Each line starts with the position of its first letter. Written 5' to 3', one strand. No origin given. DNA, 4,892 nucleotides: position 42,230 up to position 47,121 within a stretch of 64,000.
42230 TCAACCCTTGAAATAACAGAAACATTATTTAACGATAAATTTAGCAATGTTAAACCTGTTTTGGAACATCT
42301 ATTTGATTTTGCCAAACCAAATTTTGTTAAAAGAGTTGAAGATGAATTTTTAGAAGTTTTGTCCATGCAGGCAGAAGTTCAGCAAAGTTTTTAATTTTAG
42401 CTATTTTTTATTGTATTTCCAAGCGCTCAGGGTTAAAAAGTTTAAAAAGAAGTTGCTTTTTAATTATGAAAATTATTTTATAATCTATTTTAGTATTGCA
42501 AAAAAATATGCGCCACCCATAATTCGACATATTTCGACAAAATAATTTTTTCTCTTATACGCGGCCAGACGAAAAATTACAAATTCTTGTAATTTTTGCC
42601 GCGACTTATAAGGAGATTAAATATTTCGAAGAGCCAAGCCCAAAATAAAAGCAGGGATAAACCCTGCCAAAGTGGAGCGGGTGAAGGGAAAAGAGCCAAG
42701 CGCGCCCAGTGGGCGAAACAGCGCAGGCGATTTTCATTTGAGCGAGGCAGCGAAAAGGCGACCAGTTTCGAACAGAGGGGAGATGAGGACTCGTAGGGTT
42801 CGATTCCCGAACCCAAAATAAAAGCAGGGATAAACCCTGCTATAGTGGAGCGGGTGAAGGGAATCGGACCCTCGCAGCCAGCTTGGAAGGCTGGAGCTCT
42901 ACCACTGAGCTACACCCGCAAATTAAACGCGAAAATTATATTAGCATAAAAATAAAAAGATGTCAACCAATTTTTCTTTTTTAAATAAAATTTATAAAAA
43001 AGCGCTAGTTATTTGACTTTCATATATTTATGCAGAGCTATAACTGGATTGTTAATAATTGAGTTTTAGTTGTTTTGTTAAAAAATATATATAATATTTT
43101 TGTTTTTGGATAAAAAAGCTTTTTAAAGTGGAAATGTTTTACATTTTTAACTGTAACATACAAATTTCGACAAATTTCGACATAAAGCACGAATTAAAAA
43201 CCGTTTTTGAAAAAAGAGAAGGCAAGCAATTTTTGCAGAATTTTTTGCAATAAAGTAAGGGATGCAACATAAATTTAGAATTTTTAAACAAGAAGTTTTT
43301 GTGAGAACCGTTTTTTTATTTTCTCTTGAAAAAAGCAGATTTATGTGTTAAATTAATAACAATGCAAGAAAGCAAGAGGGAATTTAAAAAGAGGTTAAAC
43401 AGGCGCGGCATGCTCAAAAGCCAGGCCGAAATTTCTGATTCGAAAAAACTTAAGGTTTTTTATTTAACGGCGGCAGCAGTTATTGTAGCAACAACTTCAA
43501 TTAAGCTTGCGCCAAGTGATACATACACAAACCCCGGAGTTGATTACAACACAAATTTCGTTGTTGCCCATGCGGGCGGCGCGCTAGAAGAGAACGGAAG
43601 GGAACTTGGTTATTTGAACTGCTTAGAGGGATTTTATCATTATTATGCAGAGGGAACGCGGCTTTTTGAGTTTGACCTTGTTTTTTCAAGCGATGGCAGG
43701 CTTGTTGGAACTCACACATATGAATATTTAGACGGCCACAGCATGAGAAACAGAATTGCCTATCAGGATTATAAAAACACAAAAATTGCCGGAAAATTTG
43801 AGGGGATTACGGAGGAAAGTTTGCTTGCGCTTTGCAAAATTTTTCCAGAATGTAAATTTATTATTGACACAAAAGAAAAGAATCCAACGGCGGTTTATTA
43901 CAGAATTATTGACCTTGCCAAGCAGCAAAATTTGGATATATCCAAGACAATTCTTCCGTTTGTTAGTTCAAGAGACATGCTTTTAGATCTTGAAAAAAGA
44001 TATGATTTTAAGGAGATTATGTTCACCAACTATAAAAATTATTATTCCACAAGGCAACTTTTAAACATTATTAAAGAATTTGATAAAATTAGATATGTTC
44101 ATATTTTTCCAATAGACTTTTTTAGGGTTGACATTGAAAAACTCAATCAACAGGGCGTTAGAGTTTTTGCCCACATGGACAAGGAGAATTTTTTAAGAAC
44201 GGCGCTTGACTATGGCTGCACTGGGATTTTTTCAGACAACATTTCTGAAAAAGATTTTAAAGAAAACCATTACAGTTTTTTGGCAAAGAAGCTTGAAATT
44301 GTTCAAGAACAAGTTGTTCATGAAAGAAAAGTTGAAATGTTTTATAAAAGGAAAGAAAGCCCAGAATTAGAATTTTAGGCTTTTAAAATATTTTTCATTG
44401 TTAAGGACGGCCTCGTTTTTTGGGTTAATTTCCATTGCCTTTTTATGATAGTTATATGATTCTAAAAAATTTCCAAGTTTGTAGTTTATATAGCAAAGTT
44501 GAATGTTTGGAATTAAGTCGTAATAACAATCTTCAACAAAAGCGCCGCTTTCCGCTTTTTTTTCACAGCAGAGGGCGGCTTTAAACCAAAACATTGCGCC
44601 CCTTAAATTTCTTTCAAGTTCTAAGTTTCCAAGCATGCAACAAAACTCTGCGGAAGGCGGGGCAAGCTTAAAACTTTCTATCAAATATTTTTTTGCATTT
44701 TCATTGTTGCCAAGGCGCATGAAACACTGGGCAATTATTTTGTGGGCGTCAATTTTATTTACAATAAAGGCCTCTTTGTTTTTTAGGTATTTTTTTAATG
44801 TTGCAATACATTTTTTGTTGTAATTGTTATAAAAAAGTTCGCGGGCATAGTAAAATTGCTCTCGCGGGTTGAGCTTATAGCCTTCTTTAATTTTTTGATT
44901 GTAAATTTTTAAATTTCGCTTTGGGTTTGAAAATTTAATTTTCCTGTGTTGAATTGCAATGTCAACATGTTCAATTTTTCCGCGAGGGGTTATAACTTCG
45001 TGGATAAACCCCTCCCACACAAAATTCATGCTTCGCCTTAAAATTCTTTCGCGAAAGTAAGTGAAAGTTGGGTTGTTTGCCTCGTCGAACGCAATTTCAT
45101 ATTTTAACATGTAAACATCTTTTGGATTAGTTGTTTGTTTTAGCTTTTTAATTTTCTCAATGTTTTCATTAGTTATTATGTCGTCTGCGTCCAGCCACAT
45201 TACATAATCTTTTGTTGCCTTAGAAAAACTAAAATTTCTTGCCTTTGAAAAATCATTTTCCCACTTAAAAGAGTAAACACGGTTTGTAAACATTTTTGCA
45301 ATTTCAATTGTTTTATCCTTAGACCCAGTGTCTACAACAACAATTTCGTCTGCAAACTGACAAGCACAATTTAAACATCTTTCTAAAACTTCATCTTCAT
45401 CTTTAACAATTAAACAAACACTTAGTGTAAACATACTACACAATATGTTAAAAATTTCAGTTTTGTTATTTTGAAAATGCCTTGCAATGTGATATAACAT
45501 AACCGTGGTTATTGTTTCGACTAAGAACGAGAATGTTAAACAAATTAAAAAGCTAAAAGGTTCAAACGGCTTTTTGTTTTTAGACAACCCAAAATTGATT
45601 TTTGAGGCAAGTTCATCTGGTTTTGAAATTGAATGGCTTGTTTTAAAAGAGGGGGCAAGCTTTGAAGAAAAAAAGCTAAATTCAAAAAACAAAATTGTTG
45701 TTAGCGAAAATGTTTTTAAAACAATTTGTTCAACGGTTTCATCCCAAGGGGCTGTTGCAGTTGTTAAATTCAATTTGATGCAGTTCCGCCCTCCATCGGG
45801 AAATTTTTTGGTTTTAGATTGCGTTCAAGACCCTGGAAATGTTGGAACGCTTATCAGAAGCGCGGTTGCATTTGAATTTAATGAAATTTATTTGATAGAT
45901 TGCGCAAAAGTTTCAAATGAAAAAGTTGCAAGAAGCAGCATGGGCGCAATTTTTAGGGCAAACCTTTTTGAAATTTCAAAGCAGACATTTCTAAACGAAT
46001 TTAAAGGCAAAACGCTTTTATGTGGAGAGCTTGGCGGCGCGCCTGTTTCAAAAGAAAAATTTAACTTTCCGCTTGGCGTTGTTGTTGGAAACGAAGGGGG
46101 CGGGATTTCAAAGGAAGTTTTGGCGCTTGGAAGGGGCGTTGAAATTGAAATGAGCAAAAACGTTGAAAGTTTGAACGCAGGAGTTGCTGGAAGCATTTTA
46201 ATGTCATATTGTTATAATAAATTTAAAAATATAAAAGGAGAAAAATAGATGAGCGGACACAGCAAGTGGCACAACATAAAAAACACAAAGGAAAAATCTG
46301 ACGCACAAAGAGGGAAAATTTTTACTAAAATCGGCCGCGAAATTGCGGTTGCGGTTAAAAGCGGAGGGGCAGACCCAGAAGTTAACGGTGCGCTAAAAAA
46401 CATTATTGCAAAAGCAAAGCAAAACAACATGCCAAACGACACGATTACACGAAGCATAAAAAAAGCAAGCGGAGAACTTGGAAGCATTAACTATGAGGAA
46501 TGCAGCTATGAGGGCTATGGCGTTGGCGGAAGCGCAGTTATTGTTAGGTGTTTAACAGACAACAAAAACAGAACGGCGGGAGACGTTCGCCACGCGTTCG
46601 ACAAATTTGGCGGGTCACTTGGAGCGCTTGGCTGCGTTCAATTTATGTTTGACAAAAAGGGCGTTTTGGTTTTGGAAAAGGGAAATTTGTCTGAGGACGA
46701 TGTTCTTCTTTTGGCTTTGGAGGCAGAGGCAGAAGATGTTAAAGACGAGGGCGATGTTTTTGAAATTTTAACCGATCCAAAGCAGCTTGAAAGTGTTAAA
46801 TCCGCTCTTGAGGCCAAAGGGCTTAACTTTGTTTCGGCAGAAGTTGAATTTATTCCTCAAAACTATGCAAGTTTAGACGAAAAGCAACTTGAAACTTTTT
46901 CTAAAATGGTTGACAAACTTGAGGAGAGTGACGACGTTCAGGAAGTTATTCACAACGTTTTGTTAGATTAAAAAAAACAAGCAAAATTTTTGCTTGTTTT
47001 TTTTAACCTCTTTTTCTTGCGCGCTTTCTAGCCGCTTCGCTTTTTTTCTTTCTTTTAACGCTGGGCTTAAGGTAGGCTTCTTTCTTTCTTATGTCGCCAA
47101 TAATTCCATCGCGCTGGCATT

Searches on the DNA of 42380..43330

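Call 65: search_rna_families(source=window, start=42380, end=43330, threshold=evalue, max_evalue=1)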
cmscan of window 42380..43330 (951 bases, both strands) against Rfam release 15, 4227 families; matches with E-value up to 1: 2.
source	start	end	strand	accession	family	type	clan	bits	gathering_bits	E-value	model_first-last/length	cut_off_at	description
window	42849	42919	-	RF00005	tRNA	Gene; tRNA;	CL00001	69.5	29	6.3e-15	1-71/71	no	tRNA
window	42540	42626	-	RF00902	mir-791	Gene; miRNA;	-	20.8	70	0.28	1-86/86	no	mir-791 microRNA precursor family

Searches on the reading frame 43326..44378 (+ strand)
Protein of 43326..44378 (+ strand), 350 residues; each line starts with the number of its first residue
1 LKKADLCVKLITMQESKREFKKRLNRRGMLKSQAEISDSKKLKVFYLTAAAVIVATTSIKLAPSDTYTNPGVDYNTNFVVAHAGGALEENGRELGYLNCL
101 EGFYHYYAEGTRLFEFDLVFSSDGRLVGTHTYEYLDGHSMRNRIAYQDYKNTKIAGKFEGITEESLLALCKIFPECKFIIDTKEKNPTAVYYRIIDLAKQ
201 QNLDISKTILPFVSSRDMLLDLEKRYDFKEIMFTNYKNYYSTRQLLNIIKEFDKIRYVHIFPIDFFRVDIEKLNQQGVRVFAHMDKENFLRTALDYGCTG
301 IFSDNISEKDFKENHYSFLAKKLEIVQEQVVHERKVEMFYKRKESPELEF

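Call 17: search_protein_families(library=pfam, proteins=[window:43326-44378:+])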
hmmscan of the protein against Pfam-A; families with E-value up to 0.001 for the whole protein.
window:43326-44378:+ (350 aa): 1 family
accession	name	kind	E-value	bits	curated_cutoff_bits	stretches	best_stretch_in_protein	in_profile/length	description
PF03009.23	GDPD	-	2.6e-05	24.9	23.6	0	98-306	11-242/244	Glycerophosphoryl diester phosphodiesterase family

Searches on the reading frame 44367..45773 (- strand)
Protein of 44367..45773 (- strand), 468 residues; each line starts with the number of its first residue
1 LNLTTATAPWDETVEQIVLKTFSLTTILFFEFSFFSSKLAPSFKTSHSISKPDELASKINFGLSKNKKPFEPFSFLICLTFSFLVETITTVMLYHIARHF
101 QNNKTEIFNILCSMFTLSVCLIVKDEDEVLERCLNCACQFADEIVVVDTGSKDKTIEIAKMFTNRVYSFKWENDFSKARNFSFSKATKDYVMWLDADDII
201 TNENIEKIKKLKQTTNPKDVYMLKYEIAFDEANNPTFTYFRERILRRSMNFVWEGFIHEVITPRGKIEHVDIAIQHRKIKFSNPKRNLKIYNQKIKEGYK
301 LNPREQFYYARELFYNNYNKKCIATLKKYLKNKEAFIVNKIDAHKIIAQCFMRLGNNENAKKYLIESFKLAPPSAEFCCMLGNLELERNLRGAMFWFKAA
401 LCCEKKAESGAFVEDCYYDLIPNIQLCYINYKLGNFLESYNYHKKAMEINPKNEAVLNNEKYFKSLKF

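Call 18: search_protein_families(library=pfam, proteins=[window:44367-45773:-])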
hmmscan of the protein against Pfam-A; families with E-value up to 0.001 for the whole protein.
window:44367-45773:- (468 aa): 6 families
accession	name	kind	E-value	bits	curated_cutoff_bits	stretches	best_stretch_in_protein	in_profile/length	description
PF00535.33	Glycos_transf_2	-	6.3e-21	75.5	23.3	1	118-248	1-140/168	Glycosyl transferase family 2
PF10111.15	Glyco_tranf_2_2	-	6.7e-11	42.6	27.3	1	119-216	4-110/276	Glycosyltransferase like family 2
PF13704.12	Glyco_tranf_2_4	-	1.6e-06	28.9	27.5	1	124-206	1-90/98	Glycosyl transferase family 2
PF00515.34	TPR_1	-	2.3e-05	24.5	27.8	0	426-453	7-34/34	Tetratricopeptide repeat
PF13181.12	TPR_8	-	0.00032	21.1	25.7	0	347-372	7-32/34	Tetratricopeptide repeat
PF13428.12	TPR_14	-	0.00071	20.5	23.5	0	342-384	2-44/44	Tetratricopeptide repeat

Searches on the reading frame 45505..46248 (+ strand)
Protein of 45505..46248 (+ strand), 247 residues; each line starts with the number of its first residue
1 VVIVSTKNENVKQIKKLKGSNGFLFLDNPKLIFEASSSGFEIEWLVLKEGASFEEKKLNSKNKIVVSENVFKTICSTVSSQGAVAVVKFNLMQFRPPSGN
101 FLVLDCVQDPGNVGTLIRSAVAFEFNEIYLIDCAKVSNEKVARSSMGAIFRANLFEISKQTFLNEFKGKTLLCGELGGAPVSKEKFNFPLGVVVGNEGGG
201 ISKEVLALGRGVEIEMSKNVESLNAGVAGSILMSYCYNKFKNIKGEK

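Call 45: search_protein_families(library=pfam, proteins=[window:45505-46248:+])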
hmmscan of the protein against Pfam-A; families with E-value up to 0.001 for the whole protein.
window:45505-46248:+ (247 aa): 2 families
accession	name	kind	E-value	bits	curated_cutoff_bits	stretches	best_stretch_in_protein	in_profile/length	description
PF00588.24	SpoU_methylase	-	2.5e-28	99.4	29.7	1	101-233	3-141/142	SpoU rRNA Methylase family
PF22435.1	MRM3-like_sub_bind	-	1.2e-06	29.3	27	1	8-85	1-84/84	MRM3-like substrate binding domain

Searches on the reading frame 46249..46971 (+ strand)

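Call 45: search_protein_families(library=pfam, proteins=[window:46249-46971:+])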
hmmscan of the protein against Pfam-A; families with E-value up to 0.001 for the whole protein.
window:46249-46971:+ (240 aa): 2 families
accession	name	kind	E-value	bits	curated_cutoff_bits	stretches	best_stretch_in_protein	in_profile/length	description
PF01709.26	Transcrip_reg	-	2.7e-61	206.4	27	1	82-237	1-160/160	TACO1/YebC second and third domain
PF20772.2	TACO1_YebC_N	-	6.6e-31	107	36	1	5-76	1-73/73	TACO1/YebC protein N-terminal domain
